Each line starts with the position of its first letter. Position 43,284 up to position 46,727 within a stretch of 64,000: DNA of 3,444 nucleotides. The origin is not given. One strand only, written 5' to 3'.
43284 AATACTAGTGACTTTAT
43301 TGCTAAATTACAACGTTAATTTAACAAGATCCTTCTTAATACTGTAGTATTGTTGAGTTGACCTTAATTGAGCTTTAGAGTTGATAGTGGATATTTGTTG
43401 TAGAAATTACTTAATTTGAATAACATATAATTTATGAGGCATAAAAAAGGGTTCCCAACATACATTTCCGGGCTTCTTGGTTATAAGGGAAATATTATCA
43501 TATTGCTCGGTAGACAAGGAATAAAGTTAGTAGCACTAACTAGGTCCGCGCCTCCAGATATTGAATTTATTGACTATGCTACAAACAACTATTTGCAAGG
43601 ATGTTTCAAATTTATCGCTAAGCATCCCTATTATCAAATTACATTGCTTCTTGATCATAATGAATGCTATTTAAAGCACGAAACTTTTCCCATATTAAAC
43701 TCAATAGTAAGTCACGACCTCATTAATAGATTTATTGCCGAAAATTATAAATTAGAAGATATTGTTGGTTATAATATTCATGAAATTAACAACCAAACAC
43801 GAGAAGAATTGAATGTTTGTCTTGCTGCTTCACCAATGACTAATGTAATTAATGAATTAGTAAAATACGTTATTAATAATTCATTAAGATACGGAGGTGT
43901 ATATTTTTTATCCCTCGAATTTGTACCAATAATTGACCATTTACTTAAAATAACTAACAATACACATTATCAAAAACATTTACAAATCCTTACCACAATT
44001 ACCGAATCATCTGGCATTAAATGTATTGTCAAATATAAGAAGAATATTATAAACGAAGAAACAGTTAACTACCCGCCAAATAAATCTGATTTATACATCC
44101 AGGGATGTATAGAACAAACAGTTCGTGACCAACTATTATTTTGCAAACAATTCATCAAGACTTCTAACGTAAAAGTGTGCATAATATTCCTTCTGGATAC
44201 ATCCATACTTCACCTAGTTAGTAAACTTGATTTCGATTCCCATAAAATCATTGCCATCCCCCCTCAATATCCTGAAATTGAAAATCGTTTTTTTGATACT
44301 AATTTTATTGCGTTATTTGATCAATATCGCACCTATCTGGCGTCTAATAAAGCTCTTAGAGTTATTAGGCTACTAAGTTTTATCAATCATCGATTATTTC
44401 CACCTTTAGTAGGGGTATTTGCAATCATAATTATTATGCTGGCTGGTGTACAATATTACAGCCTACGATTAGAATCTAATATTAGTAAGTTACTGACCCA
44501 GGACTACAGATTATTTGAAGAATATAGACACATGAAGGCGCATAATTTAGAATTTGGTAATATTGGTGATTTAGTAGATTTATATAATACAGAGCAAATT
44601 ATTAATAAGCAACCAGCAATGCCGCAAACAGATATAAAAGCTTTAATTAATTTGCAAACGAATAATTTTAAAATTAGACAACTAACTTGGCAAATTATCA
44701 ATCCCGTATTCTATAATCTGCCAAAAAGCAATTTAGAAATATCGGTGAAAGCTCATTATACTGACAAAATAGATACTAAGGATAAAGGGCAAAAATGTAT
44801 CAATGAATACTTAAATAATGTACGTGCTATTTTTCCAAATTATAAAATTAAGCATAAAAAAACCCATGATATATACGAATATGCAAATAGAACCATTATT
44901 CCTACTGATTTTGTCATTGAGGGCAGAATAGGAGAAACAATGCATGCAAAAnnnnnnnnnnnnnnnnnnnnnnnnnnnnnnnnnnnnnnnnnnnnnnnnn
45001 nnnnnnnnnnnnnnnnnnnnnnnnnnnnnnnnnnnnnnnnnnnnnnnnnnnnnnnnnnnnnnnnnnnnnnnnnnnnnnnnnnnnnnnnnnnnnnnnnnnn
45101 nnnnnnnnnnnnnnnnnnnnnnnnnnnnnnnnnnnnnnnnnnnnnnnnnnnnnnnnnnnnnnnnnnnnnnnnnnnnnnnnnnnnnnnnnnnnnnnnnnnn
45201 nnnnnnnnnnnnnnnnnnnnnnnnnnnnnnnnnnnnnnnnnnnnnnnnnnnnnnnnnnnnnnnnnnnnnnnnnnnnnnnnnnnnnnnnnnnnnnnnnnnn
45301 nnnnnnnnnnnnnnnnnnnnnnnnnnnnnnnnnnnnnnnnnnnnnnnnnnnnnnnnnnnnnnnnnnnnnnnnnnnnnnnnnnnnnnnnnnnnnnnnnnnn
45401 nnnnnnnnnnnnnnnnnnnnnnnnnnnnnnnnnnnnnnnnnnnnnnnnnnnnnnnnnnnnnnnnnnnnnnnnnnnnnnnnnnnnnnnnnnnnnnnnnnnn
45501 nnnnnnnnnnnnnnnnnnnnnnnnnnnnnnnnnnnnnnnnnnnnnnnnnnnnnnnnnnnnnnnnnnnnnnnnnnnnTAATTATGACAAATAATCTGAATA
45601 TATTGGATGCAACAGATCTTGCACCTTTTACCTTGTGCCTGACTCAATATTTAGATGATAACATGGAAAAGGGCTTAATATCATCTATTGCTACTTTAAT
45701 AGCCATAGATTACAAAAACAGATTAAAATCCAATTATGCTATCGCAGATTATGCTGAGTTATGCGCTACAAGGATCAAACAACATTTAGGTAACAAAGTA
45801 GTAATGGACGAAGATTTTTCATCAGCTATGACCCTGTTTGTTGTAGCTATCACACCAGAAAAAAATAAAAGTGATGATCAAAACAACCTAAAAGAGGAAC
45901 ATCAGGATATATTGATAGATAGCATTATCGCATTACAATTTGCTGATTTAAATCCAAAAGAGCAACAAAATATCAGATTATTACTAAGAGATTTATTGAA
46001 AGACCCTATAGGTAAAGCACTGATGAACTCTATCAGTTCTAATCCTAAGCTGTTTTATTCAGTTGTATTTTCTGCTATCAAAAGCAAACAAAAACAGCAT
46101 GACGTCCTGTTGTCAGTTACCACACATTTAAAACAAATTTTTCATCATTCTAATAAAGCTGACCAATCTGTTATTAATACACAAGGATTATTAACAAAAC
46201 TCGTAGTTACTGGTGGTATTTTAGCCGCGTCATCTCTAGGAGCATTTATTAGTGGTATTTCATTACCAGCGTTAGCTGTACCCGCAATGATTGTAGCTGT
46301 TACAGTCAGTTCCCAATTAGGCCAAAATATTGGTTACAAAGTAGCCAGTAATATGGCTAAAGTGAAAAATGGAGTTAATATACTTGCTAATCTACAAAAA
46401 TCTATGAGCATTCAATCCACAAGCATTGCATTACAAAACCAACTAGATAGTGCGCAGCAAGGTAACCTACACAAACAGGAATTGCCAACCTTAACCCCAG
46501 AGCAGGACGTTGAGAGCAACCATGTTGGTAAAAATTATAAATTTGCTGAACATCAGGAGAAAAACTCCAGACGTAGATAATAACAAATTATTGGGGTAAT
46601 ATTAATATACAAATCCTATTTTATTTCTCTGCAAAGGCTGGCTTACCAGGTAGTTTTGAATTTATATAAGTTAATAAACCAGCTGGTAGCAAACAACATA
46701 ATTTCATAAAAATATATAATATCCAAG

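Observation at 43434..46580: Orphan, translationally coupled three-gene operon with PilMN/PilO- or GspL/GspM-like membrane topology plus a protein with a bilobed hydrophobic hairpin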

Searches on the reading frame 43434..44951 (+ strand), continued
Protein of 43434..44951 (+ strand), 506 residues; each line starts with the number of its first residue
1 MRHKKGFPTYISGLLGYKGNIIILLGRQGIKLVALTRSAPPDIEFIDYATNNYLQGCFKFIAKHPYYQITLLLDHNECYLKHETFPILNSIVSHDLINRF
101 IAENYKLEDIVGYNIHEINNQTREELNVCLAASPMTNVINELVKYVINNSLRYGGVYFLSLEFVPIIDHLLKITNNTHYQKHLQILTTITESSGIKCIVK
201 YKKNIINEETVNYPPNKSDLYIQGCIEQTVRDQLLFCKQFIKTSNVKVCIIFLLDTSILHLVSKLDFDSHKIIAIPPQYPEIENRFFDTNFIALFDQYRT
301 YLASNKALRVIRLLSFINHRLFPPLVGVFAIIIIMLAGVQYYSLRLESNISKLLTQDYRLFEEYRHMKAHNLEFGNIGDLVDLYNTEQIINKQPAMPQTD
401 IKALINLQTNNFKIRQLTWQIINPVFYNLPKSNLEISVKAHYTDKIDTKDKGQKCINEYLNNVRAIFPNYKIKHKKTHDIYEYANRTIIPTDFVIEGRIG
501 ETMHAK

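Call 80: search_protein_families(library=ncbifam, proteins=[L026:6926-8695:+, L026:8707-9906:+, L026:10001-11908:+, L026:11921-12574:+, L026:12561-13316:+, L026:13331-14074:+, L026:14077-15207:-, L026:15214-16344:-, L026:16447-18450:-], max_evalue=0.001)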
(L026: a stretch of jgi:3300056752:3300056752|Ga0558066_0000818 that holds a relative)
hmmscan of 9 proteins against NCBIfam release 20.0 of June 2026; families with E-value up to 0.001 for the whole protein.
L026:6926-8695:+ (590 aa): 23 families
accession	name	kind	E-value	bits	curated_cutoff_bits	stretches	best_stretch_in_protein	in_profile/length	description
TIGR02533.1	type_II_gspE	equivalog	4.8e-152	507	630.25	1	106-582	2-484/486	type II secretion system ATPase GspE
TIGR02538.1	type_IV_pilB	equivalog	8.6e-148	493.4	675.65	1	36-581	2-559/564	type IV-A pilus assembly ATPase PilB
NF053534.1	T4PilAsmATPsTfpB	equivalog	6.2e-122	407.9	850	1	74-583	62-581/584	type IV pilus assembly ATPase TfpB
NF007755.0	PRK10436.1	equivalog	9.3e-113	377.3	617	1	110-584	11-459/465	type II secretion system protein GspE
NF041000.1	ATPase_ComGA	equivalog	1.4e-72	243.9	300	1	212-476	2-265/267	competence type IV pilus ATPase ComGA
TIGR01420.1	pilT_fam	subfamily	5.7e-53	180.3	319.1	1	211-478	3-270/343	PilT/PilU family type 4a pilus ATPase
TIGR02525.1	plasmid_TraJ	equivalog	2.5e-20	72.8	368.3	1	337-453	146-269/372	plasmid transfer ATPase TraJ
NF058587.1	archaellum_moto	equivalog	1.4e-19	70.2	550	1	339-475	274-417/527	archaellum flagellar ATPase motor FlaI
TIGR02524.1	dot_icm_DotB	equivalog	3.8e-19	69.1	463.3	1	335-453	129-256/358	Dot/Icm type IV secretion system ATPase DotB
NF053729.1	c-di-GMP_motif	domain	1.1e-15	57.1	38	1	35-86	1-52/53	cyclic di-GMP-binding domain-containing protein, MshE-related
TIGR02782.1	TrbB_P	equivalog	1.7e-15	57.1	304.55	1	324-455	121-254/303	P-type conjugative transfer ATPase TrbB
NF008411.1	PRK11234.1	equivalog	1.8e-14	53.1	1170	1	34-155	482-602/723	cyclic di-3',5'-guanylate-activated glycosyltransferase NfrB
TIGR03819.1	heli_sec_ATPase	hypoth_equivalog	1.5e-13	50.7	373.15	1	256-466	97-310/340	TadA family conjugal transfer-associated ATPase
NF010407.0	PRK13833.1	subfamily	2.7e-13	50.1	499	1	326-456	131-262/323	conjugal transfer protein TrbB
TIGR02788.1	VirB11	equivalog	1.4e-12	47.3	249.95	1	332-454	137-263/308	P-type DNA transfer ATPase VirB11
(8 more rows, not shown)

L026:8707-9906:+ (400 aa): 6 families
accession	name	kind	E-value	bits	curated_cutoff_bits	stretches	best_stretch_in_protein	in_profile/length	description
TIGR02120.1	GspF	equivalog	1.1e-88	298.2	424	1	4-392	1-395/401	type II secretion system inner membrane protein GspF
NF052607.1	T4PiliAsmPilCThrm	equivalog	1.2e-69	235.4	700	1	1-394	1-400/406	type IV pilus assembly protein PilC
NF052606.1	T4PiliAsmPilCMyx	equivalog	9.3e-69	232.2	700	1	2-395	20-415/419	type IV pilus assembly protein PilC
NF047826.1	T3SSXpsF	equivalog_domain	4.3e-63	213.5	650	1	1-395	1-401/405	type II secretion system protein XpsF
NF007861.0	PRK10573.1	equivalog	2.5e-61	207.9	401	1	4-392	7-392/401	protein transport protein HofC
NF041012.2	T4P_ComGB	equivalog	1.8e-38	132.7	240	1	63-394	5-330/332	competence type IV pilus assembly protein ComGB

L026:10001-11908:+ (636 aa): 0 families

L026:11921-12574:+ (218 aa): 0 families

L026:12561-13316:+ (252 aa): 0 families

L026:13331-14074:+ (248 aa): 183 families (the best 25 are shown)
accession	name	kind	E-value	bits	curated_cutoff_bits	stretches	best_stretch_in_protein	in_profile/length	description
TIGR01188.1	drrA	subfamily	8.7e-48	163.1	312.45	1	16-233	1-221/302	daunorubicin resistance ABC transporter, ATP-binding protein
NF033858.1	ABC2_perm_RbbA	equivalog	9.9e-41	139.5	1050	1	24-242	282-503/909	ribosome-associated ATPase/putative transporter RbbA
TIGR03522.1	GldA_ABC_ATP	equivalog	3.6e-40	138.3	402.6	1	10-241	4-237/301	gliding motility-associated ABC transporter ATP-binding subunit GldA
TIGR03740.1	galliderm_ABC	subfamily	4.5e-37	127.9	309.75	1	10-218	2-206/223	lantibiotic protection ABC transporter ATP-binding subunit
NF047565.1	PSM_export_PmtA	equivalog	1.4e-33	116.4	350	1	23-224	16-216/282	phenol-soluble modulin export ABC transporter ATP-binding protein PmtA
NF047568.1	PSM_export_PmtC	equivalog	3.5e-32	112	375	1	11-214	3-198/290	phenol-soluble modulin export ABC transporter ATP-binding protein PmtC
NF010060.0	PRK13537.1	equivalog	7.8e-32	110.4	521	1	6-223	13-233/314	nodulation factor ABC transporter ATP-binding protein NodI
NF010059.0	PRK13536.1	equivalog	4.4e-31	107.9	549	1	11-222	46-260/342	nodulation factor ABC transporter ATP-binding protein NodI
TIGR01288.1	nodI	equivalog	7.1e-31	107.3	424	1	11-221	7-220/303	nodulation factor ABC transporter ATP-binding protein NodI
TIGR04406.1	LPS_export_lptB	equivalog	5.7e-30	104.4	240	1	9-224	2-223/239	LPS export ABC transporter ATP-binding protein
TIGR03864.1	PQQ_ABC_ATP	hypoth_equivalog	4.1e-29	101.7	302.25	1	9-238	2-234/236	ABC transporter, ATP-binding subunit, PQQ-dependent alcohol dehydrogenase system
TIGR01186.1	proV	subfamily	4.8e-29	101.6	326.6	1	21-234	6-228/363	betaine/proline/choline family ABC transporter ATP-binding protein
TIGR04521.1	ECF_ATPase_2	equivalog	1.2e-28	100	330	2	114-224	122-233/279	energy-coupling factor transporter ATPase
NF011967.0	PRK15439.1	equivalog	5.3e-26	91.1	586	1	9-223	11-227/510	autoinducer 2 ABC transporter ATP-binding protein LsrA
TIGR02315.1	ABC_phnC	equivalog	3.9e-25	88.7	266.1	2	10-76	3-70/243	phosphonate ABC transporter ATP-binding protein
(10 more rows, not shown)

L026:14077-15207:- (377 aa): 18 families
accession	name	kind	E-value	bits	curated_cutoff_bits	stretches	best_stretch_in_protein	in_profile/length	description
TIGR01420.1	pilT_fam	subfamily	5.8e-127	423.6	319.1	1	5-343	2-342/343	PilT/PilU family type 4a pilus ATPase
TIGR02525.1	plasmid_TraJ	equivalog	2e-46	158.6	368.3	1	82-330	102-358/372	plasmid transfer ATPase TraJ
TIGR02538.1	type_IV_pilB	equivalog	1.2e-37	129.8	675.65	1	115-307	307-493/564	type IV-A pilus assembly ATPase PilB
NF041000.1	ATPase_ComGA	equivalog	7.9e-37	126.7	300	1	9-271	4-266/267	competence type IV pilus ATPase ComGA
TIGR02533.1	type_II_gspE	equivalog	3.9e-35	121.4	630.25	1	116-272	235-381/486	type II secretion system ATPase GspE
NF007755.0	PRK10436.1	equivalog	7.7e-34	117.1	617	1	77-354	166-434/465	type II secretion system protein GspE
NF053534.1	T4PilAsmATPsTfpB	equivalog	8.3e-32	110.3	850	1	115-340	327-541/584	type IV pilus assembly ATPase TfpB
TIGR02524.1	dot_icm_DotB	equivalog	1.4e-28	100.1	463.3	1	92-308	102-323/358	Dot/Icm type IV secretion system ATPase DotB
TIGR02788.1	VirB11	equivalog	2.1e-16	59.9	249.95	1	119-249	139-270/308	P-type DNA transfer ATPase VirB11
NF058587.1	archaellum_moto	equivalog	4.8e-16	58.6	550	1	116-242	267-394/527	archaellum flagellar ATPase motor FlaI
TIGR02782.1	TrbB_P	equivalog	1.7e-15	57.1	304.55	1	120-253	133-263/303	P-type conjugative transfer ATPase TrbB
TIGR03819.1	heli_sec_ATPase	hypoth_equivalog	1.7e-14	53.8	373.15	1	119-240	173-296/340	TadA family conjugal transfer-associated ATPase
NF010469.0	PRK13894.1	subfamily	3.4e-14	52.9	508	1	120-244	146-267/320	conjugal transfer ATPase TrbB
NF053672.1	bindosome_BasE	exception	1.2e-11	44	1000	1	113-253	259-400/512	bindosome assembly system ATPase subunit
NF010407.0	PRK13833.1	subfamily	3.2e-09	36.7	499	1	122-253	142-270/323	conjugal transfer protein TrbB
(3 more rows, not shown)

L026:15214-16344:- (377 aa): 19 families
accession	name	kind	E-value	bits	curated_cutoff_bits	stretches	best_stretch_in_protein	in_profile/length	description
TIGR01420.1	pilT_fam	subfamily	8.7e-142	472.4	319.1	1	7-341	2-337/343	PilT/PilU family type 4a pilus ATPase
TIGR02525.1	plasmid_TraJ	equivalog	1.4e-50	172.3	368.3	1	7-340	12-365/372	plasmid transfer ATPase TraJ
TIGR02538.1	type_IV_pilB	equivalog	1.3e-46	159.4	675.65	1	9-273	187-452/564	type IV-A pilus assembly ATPase PilB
TIGR02533.1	type_II_gspE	equivalog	2.9e-45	154.9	630.25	1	14-275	120-381/486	type II secretion system ATPase GspE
NF007755.0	PRK10436.1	equivalog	1.9e-42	145.5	617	1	9-275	91-357/465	type II secretion system protein GspE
NF041000.1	ATPase_ComGA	equivalog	1e-40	139.4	300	1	82-272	79-264/267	competence type IV pilus ATPase ComGA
TIGR02524.1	dot_icm_DotB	equivalog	3e-40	138.5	463.3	1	7-337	6-349/358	Dot/Icm type IV secretion system ATPase DotB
NF053534.1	T4PilAsmATPsTfpB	equivalog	1.8e-36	125.7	850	1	77-247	280-452/584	type IV pilus assembly ATPase TfpB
TIGR02782.1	TrbB_P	equivalog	5.7e-19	68.5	304.55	1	129-281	138-287/303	P-type conjugative transfer ATPase TrbB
NF058587.1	archaellum_moto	equivalog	9.4e-19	67.5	550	1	130-245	278-394/527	archaellum flagellar ATPase motor FlaI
TIGR02788.1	VirB11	equivalog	1.1e-18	67.3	249.95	1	106-266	123-286/308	P-type DNA transfer ATPase VirB11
TIGR03819.1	heli_sec_ATPase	hypoth_equivalog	4.7e-15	55.6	373.15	1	117-245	169-298/340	TadA family conjugal transfer-associated ATPase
NF010469.0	PRK13894.1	subfamily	1.6e-14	54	508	1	118-253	141-273/320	conjugal transfer ATPase TrbB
NF010407.0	PRK13833.1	subfamily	1.5e-12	47.6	499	1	130-269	147-284/323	conjugal transfer protein TrbB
NF010425.0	PRK13851.1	equivalog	1.9e-10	40.2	461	1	111-233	146-269/344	type IV secretion system protein VirB11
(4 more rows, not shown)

L026:16447-18450:- (668 aa): 22 families
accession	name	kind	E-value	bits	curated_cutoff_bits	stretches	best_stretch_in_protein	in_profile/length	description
NF040959.1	MamA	equivalog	2.8e-17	62.8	200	1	479-641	38-201/204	magnetosome protein MamA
TIGR02917.1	PEP_TPR_lipo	equivalog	2.1e-14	52.4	312.2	1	488-640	746-898/899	XrtA/PEP-CTERM system TPR-repeat protein PrsT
TIGR02521.1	type_IV_pilW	equivalog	1.1e-11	44.8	154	2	563-641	49-127/234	type IV pilus biogenesis/stability protein PilW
NF033920.0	C39_PA2778_fam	equivalog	1.6e-08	34.3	150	1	482-564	159-243/255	PA2778 family cysteine peptidase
NF033762.1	social_mot_Tgl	equivalog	2.6e-08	33.5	225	1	473-641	26-198/252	social motility TPR repeat lipoprotein Tgl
NF002725.1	PRK02603.1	equivalog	1.3e-07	31.8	143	0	577-633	70-126/173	photosystem I assembly protein Ycf3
NF052415.1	T3SS_chap_SctY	equivalog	2.5e-07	31.2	70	1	509-606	3-104/106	type III secretion apparatus assembly chaperone SctY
TIGR02552.1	LcrH_SycD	equivalog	2.8e-07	30.3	104.8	0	482-581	22-125/136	SycD/LcrH family type III secretion system chaperone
NF053607.1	CHU_0125_OmpA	equivalog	5.7e-07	28.4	620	1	484-547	25-88/639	CHU_0125 family OmpA-like outer membrane integrity protein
TIGR03939.1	PGA_TPR_OMP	equivalog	1.4e-06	26.9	366.65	1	491-626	66-204/800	poly-beta-1,6 N-acetyl-D-glucosamine export porin PgaA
NF033758.1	gliding_GltE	equivalog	2.5e-06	26.7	225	1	501-636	75-210/411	adventurous gliding motility TPR repeat lipoprotein GltE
NF008520.0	PRK11447.1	equivalog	4.1e-06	24.9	858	1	482-642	355-524/1157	cellulose synthase complex outer membrane protein BcsC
NF047507.1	TPR_BatC_Lepto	exception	4.2e-06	26.4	175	0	484-565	64-149/214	TPR repeat-containing protein BatC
NF007468.0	PRK10049.1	equivalog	1.1e-05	23.8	1043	1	488-642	77-231/817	poly-beta-1,6 N-acetyl-D-glucosamine export porin PgaA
NF008757.0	PRK11788.1-5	equivalog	3.3e-05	23.2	363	0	483-545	40-102/388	lipopolysaccharide assembly protein LapB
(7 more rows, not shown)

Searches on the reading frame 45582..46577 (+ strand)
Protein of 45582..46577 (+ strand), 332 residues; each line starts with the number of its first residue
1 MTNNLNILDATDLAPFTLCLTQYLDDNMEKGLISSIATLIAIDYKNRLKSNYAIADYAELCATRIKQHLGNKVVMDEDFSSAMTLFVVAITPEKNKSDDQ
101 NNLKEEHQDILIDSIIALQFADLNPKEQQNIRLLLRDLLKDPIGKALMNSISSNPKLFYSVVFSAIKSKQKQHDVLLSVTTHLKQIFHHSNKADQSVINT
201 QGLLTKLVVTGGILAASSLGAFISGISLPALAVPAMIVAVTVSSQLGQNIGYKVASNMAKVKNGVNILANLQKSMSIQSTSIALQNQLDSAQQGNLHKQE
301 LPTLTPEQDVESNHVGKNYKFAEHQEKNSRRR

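Call 3: search_protein_families(library=pfam, proteins=[window:45582-46577:+], max_evalue=10)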
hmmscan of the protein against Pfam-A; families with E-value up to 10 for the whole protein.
window:45582-46577:+ (332 aa): 2 families
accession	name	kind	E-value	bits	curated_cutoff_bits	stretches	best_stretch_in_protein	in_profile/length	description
PF17542.7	RP853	-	5.4e-29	101.8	25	1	9-284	8-285/317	Uncharacterized RP853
PF04363.17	DUF496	-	0.36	11.5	23.2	1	19-63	40-82/93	Protein of unknown function (DUF496)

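Call 4: search_protein_families(library=ncbifam, proteins=[window:45582-46577:+], max_evalue=10)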
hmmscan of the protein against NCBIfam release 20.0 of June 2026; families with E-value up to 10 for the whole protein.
window:45582-46577:+ (332 aa): 0 families

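Call 51: search_solved_structures(query=A4, max_evalue=10, show_alignments=1)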
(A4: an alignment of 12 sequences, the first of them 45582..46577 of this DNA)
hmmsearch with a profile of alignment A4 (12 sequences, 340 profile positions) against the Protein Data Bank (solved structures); distinct sequences matched with E-value up to 10: 2.
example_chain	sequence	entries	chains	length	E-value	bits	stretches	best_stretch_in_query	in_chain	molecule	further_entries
2rsi_A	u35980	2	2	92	0.65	12.2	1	23-69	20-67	Zinc finger protein ZFAT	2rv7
3ial_A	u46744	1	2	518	3.6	9.7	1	54-83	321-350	Prolyl-tRNA synthetase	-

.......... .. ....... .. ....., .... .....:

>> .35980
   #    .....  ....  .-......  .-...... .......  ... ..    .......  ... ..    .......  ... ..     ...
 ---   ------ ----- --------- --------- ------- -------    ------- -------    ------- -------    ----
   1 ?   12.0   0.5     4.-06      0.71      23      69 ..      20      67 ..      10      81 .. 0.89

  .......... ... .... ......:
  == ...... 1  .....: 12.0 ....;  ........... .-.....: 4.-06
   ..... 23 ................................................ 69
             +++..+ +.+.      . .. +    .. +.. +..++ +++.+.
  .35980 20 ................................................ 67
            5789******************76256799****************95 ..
